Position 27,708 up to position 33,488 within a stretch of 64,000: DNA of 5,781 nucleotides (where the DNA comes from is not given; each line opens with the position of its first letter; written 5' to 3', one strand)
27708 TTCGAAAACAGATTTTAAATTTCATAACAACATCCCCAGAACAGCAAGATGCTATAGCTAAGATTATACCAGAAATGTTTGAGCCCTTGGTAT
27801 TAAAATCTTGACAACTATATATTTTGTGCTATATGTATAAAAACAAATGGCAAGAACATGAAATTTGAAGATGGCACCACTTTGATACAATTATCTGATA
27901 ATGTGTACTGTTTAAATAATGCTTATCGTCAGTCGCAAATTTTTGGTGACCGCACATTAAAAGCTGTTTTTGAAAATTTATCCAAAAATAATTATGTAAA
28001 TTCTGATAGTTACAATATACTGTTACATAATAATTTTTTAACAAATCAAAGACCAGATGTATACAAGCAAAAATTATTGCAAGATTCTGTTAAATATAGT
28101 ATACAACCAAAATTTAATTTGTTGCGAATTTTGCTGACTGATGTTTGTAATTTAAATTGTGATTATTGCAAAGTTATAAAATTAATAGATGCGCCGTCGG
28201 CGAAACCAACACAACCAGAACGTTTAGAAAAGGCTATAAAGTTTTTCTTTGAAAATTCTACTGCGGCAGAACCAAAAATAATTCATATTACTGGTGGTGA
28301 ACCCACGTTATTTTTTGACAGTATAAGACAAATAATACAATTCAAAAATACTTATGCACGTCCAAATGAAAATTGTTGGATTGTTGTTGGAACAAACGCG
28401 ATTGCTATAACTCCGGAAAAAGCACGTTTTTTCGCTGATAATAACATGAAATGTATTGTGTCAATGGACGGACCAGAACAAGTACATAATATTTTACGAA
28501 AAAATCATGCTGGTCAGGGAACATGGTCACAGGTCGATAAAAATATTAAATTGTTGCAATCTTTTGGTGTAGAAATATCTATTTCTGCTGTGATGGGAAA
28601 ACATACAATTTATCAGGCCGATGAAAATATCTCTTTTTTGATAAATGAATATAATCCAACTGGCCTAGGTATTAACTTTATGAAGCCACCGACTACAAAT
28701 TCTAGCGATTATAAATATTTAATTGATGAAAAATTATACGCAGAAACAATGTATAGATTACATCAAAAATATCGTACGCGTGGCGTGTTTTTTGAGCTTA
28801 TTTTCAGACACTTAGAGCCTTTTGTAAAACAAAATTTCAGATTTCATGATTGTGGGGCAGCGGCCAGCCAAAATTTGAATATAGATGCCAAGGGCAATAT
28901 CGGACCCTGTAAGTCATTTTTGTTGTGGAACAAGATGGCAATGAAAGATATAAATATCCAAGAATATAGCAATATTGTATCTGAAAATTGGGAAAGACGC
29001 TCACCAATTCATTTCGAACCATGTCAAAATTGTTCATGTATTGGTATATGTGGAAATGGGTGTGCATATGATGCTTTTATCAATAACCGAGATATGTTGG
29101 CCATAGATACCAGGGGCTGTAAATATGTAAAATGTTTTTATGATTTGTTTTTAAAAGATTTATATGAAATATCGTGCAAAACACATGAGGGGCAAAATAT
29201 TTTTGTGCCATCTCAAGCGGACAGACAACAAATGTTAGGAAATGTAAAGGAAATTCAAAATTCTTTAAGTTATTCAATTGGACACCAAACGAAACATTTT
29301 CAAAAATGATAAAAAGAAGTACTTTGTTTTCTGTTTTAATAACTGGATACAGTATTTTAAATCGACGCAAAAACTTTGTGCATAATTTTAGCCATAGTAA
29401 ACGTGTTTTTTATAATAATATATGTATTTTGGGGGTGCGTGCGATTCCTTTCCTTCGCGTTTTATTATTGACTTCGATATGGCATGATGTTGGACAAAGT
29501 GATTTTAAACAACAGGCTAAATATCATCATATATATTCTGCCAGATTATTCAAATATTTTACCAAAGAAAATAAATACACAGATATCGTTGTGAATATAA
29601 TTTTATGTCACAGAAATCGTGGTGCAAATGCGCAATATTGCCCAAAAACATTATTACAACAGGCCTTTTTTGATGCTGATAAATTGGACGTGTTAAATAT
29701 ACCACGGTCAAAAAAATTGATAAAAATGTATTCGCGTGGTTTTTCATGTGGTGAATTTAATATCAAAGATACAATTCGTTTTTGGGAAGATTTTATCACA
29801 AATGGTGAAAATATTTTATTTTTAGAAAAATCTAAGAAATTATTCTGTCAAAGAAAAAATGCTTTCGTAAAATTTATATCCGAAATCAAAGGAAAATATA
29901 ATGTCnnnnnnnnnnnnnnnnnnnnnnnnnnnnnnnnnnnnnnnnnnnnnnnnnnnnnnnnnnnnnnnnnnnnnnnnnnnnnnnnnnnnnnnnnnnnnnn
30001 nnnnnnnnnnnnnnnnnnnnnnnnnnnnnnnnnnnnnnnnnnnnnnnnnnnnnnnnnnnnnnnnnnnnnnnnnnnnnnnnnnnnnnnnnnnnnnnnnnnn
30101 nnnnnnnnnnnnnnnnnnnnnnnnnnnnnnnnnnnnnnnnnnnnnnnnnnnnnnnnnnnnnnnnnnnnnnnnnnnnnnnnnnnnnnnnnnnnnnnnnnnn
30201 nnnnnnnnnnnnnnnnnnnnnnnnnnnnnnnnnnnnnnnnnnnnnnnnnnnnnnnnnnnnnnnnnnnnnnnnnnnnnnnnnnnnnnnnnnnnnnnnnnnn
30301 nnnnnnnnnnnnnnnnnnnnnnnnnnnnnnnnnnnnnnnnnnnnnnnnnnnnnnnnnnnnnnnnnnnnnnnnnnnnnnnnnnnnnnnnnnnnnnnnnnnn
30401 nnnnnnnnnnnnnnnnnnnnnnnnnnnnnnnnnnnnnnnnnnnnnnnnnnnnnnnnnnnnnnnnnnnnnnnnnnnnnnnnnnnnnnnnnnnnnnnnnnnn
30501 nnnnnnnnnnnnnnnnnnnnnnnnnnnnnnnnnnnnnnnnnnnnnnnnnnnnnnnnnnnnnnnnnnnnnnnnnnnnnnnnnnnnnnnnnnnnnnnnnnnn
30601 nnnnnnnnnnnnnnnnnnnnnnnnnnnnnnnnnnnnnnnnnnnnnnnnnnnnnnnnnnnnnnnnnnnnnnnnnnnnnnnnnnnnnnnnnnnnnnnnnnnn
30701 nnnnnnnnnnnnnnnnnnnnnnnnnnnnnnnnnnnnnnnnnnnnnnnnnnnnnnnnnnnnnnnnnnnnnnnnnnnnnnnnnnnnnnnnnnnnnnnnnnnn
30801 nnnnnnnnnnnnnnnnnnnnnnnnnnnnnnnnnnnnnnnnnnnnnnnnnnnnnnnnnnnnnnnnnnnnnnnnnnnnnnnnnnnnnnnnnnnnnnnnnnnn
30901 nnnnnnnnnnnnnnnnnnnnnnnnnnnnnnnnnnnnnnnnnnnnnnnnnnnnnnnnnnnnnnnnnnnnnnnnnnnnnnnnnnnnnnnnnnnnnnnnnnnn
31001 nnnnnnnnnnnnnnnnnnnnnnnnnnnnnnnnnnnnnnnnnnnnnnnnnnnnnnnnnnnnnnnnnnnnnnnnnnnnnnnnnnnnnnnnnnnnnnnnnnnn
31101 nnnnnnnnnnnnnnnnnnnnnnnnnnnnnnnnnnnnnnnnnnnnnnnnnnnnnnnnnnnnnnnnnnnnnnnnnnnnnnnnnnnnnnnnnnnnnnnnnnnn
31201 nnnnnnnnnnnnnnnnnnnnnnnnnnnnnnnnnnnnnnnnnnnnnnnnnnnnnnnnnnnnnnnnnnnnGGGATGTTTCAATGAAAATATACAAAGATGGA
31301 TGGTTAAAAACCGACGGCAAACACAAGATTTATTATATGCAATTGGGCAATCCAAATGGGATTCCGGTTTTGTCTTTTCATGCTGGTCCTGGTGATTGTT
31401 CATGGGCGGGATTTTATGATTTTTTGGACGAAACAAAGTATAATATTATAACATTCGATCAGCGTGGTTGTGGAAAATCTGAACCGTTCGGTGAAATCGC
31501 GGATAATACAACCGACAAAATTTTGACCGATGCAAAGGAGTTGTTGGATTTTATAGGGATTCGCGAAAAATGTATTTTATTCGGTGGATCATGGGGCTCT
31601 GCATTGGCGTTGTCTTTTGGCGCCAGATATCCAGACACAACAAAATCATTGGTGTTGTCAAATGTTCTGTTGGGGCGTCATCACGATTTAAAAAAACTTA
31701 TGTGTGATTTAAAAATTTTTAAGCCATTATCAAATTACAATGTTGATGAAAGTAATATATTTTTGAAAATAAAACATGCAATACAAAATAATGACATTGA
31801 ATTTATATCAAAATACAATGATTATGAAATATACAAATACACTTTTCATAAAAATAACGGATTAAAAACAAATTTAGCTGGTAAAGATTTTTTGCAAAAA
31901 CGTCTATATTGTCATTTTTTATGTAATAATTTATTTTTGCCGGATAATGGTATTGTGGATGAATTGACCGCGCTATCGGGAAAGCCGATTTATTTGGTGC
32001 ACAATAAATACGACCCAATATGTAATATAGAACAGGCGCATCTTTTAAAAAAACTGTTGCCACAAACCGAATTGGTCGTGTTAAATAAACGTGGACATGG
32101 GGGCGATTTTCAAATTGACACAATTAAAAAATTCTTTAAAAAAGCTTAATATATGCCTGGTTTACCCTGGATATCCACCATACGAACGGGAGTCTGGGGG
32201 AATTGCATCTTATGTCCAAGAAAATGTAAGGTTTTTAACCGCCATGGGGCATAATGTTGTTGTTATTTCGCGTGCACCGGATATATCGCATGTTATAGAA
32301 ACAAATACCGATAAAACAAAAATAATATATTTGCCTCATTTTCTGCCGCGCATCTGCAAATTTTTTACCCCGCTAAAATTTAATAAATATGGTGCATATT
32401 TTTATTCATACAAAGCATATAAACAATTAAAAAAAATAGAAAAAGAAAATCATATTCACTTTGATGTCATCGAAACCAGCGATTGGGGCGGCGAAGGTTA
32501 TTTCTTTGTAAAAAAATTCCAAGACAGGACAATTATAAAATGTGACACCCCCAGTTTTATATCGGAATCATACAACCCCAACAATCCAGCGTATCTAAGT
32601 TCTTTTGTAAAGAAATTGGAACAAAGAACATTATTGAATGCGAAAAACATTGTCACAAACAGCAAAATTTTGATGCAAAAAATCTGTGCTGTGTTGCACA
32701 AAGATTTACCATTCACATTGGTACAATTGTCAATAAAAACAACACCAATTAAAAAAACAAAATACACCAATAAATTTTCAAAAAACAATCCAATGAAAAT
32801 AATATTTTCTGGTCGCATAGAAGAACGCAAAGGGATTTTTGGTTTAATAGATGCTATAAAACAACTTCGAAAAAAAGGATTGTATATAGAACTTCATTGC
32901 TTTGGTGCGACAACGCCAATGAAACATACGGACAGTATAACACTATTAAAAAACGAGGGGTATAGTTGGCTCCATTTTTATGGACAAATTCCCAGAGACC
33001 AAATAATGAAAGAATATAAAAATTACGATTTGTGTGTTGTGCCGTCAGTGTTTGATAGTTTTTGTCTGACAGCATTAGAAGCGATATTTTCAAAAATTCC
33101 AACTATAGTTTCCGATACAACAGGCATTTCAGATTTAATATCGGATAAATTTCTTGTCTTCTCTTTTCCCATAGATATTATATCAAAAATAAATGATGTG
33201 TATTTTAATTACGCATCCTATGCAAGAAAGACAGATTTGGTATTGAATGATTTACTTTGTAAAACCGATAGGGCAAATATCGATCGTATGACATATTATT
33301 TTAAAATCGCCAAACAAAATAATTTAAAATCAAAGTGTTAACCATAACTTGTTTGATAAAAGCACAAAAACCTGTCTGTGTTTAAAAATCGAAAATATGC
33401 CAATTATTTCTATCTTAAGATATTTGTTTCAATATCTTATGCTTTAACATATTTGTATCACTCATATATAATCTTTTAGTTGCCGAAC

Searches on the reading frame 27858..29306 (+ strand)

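Call 56: search_protein_families(library=pfam, proteins=[window:27858-29306:+], max_evalue=0.01)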
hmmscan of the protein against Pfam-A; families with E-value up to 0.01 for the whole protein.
window:27858-29306:+ (483 aa): 2 families
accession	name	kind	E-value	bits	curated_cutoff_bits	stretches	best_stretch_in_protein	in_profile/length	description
PF04055.27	Radical_SAM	-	2.2e-14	54.4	29.5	1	92-248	2-152/166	Radical SAM superfamily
PF13353.11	Fer4_12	-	2e-06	28.6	22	1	93-189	11-103/137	4Fe-4S single cluster domain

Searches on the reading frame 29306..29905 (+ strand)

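Call 56: search_protein_families(library=pfam, proteins=[window:29306-29905:+], max_evalue=0.01)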
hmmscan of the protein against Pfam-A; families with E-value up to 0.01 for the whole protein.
window:29306-29905:+ (200 aa): 1 family
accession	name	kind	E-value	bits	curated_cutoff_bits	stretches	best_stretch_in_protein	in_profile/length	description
PF01966.28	HD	-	6.9e-07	30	22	1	48-128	22-114/116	HD domain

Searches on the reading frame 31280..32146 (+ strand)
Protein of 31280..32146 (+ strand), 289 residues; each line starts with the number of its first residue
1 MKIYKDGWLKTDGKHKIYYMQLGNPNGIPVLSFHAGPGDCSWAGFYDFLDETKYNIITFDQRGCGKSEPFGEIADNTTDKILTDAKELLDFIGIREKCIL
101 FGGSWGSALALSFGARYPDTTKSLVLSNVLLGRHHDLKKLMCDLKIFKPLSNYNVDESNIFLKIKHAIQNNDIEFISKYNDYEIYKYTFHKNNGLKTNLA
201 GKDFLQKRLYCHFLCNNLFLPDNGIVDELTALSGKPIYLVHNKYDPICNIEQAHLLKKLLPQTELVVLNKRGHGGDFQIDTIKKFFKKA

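Call 3: search_protein_families(library=pfam, proteins=[window:31280-32146:+], max_evalue=0.01)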
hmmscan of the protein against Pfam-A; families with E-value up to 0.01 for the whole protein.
window:31280-32146:+ (289 aa): 4 families
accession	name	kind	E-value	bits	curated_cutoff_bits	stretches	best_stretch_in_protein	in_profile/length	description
PF00561.26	Abhydrolase_1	-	2.6e-19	70.3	25.8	1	29-273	2-238/245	alpha/beta hydrolase fold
PF12146.15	Hydrolase_4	-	4.5e-14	52.8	27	1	45-195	23-174/239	Serine aminopeptidase, S33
PF12697.13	Abhydrolase_6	-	4.8e-05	24.6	26.3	1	40-124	12-85/217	Alpha/beta hydrolase family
PF08386.16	Abhydrolase_4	-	0.00025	21.5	21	1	214-275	14-75/103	TAP-like protein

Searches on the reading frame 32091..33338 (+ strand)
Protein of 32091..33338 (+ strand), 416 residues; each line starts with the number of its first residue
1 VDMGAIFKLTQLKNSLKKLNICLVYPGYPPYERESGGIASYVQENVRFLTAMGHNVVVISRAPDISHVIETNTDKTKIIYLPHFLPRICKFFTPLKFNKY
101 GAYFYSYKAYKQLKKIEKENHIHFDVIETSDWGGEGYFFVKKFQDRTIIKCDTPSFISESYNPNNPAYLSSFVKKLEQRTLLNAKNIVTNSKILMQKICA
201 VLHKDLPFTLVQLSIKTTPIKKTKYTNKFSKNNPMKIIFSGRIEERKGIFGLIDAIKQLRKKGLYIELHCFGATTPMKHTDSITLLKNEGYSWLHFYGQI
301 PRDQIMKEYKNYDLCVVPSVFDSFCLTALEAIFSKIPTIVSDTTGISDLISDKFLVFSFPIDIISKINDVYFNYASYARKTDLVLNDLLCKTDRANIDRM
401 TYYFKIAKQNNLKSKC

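Call 3: search_protein_families(library=pfam, proteins=[window:32091-33338:+], max_evalue=0.01)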
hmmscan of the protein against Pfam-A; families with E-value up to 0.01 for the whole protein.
window:32091-33338:+ (416 aa): 5 families
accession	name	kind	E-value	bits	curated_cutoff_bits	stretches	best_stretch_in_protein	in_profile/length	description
PF00534.26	Glycos_transf_1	-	1.4e-19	70.7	26.4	1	229-360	9-143/172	Glycosyl transferases group 1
PF13692.12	Glyco_trans_1_4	-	5e-17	62.9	27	1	236-353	3-118/142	Glycosyl transferases group 1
PF20706.3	GT4-conflict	-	6.3e-13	48.9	26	1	193-355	156-325/385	Family 4 Glycosyltransferase in conflict systems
PF13439.12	Glyco_transf_4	-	8.5e-09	36.1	28.5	1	36-200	2-150/170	Glycosyltransferase Family 4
PF00982.27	Glyco_transf_20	-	0.0022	17.2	32.5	1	295-356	355-421/473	Glycosyltransferase family 20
